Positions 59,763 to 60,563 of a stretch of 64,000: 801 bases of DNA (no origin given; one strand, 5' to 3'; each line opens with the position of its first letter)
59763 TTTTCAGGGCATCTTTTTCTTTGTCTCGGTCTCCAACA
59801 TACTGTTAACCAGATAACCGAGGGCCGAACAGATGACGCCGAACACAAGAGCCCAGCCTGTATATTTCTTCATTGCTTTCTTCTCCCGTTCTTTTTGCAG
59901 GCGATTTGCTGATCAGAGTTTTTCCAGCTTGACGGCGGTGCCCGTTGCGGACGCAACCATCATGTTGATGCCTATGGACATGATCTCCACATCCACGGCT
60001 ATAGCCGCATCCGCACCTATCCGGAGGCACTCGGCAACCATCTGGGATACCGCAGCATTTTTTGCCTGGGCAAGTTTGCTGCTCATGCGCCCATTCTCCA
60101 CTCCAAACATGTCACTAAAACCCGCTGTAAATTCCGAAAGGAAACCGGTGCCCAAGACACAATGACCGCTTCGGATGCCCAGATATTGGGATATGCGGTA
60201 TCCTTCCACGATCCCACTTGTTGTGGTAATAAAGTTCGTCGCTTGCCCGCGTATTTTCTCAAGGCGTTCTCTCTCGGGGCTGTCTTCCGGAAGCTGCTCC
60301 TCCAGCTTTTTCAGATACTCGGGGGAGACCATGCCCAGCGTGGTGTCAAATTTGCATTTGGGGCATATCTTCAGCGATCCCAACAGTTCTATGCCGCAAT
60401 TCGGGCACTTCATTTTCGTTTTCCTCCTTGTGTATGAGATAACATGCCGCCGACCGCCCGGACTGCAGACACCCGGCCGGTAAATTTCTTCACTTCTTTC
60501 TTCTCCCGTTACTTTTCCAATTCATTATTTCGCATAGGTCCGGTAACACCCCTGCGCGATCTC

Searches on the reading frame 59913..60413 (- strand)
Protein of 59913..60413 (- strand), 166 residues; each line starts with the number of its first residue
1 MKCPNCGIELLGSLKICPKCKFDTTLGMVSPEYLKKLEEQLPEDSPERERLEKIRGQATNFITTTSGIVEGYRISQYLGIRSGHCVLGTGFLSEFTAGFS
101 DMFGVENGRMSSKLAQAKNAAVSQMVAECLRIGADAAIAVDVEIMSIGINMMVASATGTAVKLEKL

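Call 3: search_protein_families(library=pfam, proteins=[window:59913-60413:-], max_evalue=0.01)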
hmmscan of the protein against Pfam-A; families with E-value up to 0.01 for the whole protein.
window:59913-60413:- (166 aa): 2 families
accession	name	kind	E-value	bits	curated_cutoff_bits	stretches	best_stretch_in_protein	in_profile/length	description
PF01906.23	YbjQ_1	-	2.5e-22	79.9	23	1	62-163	2-103/103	Putative heavy-metal-binding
PF13240.11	Zn_Ribbon_1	-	0.0087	16.3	25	0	2-20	1-19/23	zinc-ribbon domain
